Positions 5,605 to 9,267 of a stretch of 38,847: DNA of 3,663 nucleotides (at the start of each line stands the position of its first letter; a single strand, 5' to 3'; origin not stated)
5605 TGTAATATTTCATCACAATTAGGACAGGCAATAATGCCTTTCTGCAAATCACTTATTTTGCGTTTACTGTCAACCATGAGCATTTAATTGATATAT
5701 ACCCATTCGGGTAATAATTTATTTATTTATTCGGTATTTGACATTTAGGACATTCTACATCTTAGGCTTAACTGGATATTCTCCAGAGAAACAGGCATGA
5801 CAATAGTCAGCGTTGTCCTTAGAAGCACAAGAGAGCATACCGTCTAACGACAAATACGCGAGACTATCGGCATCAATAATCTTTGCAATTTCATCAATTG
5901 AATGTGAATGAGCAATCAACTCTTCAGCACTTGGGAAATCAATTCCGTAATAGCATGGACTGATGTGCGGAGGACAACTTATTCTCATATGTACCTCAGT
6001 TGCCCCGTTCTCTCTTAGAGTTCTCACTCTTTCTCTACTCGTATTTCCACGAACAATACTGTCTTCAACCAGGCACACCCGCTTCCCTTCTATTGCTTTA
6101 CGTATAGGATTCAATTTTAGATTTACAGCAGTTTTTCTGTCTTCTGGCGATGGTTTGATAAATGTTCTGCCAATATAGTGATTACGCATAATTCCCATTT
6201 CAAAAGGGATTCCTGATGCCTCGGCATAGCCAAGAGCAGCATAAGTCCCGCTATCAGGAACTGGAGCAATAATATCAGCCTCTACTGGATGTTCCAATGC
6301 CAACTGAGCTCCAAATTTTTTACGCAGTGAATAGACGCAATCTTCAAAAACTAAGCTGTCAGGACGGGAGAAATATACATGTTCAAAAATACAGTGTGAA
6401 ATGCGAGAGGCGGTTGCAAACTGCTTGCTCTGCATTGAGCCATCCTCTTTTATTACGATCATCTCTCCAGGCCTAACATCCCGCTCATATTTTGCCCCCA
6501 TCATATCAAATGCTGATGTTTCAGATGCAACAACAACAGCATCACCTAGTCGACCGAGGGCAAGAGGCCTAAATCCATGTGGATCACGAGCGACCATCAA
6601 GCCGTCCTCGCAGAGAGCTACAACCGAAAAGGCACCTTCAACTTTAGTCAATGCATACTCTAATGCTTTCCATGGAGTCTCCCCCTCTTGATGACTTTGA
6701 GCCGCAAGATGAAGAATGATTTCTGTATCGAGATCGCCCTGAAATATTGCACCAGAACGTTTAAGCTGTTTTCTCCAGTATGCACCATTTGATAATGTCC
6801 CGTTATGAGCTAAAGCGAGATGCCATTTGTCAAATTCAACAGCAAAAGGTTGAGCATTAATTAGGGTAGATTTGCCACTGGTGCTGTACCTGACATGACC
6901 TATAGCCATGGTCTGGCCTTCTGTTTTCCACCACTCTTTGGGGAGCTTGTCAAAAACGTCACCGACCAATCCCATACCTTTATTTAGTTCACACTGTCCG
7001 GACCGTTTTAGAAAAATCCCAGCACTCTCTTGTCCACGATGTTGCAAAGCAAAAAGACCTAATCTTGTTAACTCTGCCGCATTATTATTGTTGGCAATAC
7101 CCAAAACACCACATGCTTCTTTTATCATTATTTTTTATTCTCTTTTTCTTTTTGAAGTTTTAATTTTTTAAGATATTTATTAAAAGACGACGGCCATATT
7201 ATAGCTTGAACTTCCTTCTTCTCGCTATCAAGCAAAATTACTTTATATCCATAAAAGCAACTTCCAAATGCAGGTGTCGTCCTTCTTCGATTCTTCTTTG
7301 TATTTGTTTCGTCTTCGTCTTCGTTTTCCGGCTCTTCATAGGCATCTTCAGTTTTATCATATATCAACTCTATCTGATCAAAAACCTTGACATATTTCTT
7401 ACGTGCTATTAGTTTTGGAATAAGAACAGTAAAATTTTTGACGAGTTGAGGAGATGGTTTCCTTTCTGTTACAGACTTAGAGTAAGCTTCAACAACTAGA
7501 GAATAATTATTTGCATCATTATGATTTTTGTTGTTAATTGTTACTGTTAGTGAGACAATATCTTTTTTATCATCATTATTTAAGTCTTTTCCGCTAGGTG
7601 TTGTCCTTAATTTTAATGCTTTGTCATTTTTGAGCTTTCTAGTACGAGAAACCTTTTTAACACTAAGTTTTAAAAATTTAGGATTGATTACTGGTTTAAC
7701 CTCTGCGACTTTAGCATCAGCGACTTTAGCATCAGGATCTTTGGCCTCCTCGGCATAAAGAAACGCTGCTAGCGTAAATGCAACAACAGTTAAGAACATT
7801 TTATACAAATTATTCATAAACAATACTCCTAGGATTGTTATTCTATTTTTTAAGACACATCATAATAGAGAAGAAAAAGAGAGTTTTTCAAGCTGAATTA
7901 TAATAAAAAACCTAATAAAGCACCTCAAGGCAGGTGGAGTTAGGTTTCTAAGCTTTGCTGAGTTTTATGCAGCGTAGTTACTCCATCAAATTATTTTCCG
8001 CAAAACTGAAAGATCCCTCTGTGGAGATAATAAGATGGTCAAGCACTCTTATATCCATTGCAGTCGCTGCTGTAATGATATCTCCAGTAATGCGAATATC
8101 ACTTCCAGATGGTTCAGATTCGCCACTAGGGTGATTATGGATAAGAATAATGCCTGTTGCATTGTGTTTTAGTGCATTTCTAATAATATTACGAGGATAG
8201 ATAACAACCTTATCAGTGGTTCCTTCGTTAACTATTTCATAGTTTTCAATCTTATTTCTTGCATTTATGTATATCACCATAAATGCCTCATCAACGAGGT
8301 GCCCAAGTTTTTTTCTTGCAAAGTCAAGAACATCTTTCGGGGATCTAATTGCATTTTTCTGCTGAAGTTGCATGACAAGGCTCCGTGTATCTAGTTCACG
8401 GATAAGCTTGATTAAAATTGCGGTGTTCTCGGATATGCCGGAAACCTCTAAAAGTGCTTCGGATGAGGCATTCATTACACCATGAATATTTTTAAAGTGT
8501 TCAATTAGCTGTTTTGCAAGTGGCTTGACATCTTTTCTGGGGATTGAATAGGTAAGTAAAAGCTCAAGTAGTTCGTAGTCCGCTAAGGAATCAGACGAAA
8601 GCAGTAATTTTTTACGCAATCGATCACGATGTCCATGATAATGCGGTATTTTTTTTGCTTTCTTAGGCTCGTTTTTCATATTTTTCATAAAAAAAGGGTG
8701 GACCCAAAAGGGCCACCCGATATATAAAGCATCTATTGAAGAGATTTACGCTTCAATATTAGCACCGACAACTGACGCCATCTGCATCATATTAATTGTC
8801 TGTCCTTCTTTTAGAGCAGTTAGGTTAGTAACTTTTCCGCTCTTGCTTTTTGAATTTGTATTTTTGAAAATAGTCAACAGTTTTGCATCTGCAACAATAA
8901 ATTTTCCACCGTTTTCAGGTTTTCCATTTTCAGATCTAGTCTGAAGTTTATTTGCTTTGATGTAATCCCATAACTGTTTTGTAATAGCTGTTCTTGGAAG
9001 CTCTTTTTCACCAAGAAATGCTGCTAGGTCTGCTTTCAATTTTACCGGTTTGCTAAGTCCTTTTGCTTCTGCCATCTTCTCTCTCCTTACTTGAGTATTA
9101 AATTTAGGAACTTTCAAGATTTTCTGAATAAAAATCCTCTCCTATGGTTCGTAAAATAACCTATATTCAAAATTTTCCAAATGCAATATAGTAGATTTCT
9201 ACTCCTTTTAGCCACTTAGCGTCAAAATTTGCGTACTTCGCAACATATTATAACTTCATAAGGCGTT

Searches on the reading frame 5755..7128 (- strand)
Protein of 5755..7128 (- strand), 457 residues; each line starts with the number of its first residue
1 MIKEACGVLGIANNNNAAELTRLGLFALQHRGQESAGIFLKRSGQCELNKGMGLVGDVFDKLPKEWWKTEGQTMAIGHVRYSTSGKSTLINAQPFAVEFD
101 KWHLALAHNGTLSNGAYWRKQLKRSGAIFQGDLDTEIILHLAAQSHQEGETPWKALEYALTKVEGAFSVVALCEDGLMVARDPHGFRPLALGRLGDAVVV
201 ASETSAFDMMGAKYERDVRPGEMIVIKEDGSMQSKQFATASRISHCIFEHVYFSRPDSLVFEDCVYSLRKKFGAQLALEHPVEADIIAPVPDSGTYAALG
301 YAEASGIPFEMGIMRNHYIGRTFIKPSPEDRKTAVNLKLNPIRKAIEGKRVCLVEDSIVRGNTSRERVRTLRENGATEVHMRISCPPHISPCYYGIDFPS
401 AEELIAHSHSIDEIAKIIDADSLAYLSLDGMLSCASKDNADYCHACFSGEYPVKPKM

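Call 66: find_homologous_proteins(query=window:5755-7128:-, max_evalue=1e-50)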
Query window:5755-7128:- (457 aa): 8000 proteins with E <= 1e-50 among 8000 candidates; the best 120 are listed.
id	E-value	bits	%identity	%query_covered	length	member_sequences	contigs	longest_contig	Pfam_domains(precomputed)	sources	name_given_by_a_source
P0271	4.5e-291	983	92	100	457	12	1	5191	PF13230.12,PF13522.12,PF13537.12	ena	-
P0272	2.1e-277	938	87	100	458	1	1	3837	PF13230.12,PF13522.12,PF13537.12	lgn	-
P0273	1.8e-272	922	86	100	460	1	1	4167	PF13230.12,PF13522.12,PF13537.12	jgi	-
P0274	7.7e-270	913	84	100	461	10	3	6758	PF13230.12,PF13522.12,PF13537.12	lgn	-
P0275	2.7e-267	905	83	100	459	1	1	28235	PF13230.12,PF13522.12,PF13537.12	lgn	-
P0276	6.3e-267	904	83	100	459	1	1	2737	PF13230.12,PF13522.12,PF13537.12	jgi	jgi:amidophosphoribosyltransferase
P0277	1.0e-266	903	84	100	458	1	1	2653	PF13230.12,PF13522.12,PF13537.12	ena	-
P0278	9.6e-264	893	82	100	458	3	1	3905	PF13230.12,PF13522.12,PF13537.12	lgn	-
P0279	2.8e-261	885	82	100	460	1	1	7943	PF13230.12,PF13522.12,PF13537.12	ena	-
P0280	6.7e-259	877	82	100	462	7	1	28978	PF13230.12,PF13522.12,PF13537.12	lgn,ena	-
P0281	3.3e-258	875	81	100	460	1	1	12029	PF13230.12,PF13522.12,PF13537.12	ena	-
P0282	1.2e-253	860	84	95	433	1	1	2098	PF13230.12,PF13522.12,PF13537.12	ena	-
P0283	8.7e-252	854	80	100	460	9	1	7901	PF13230.12,PF13522.12,PF13537.12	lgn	-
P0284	2.7e-251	852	79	99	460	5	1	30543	PF13230.12,PF13522.12,PF13537.12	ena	-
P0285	7.6e-248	841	79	99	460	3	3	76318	PF13230.12,PF13522.12,PF13537.12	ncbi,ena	-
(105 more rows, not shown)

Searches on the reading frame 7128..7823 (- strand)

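Call 47: search_protein_families(library=pfam, proteins=[window:7128-7823:-], max_evalue=1)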
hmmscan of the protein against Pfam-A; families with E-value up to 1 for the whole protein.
window:7128-7823:- (231 aa): 1 family
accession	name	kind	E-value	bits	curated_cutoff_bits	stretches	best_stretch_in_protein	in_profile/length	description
PF18863.6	AbiJ_NTD4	-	0.017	16.1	34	1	114-175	54-118/152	AbiJ N-terminal domain 4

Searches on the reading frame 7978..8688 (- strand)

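Call 47: search_protein_families(library=pfam, proteins=[window:7978-8688:-], max_evalue=1)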
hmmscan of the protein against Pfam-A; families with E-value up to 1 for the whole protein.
window:7978-8688:- (236 aa): 6 families
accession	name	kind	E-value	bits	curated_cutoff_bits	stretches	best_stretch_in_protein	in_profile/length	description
PF04002.20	RadC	-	1.6e-39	135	22.1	1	114-233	1-120/121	RadC-like JAB domain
PF20582.4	UPF0758_N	-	3e-07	30.9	27.1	1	21-90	7-76/77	UPF0758 N-terminal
PF12826.13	HHH_2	-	1.3e-05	25.7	27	1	57-93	15-51/64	Helix-hairpin-helix motif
PF14520.12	HHH_5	-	0.0028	18.5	27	1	57-94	14-52/57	Helix-hairpin-helix domain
PF14464.11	Prok-JAB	-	0.0036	17.6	25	1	158-199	45-88/114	Prokaryotic homologs of the JAB domain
PF00633.29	HHH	-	0.13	12.6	24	1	69-94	3-28/30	Helix-hairpin-helix motif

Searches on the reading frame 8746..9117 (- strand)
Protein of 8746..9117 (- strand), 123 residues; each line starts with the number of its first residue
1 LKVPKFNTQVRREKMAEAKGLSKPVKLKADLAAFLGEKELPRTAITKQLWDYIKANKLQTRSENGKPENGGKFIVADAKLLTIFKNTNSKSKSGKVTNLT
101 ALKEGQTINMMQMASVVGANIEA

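Call 47: search_protein_families(library=pfam, proteins=[window:8746-9117:-], max_evalue=1)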
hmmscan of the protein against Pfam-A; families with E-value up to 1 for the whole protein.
window:8746-9117:- (123 aa): 1 family
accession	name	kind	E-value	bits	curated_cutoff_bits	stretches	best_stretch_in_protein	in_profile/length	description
PF02201.23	SWIB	-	1.2e-16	60.7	25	1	23-87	1-58/74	SWIB/MDM2 domain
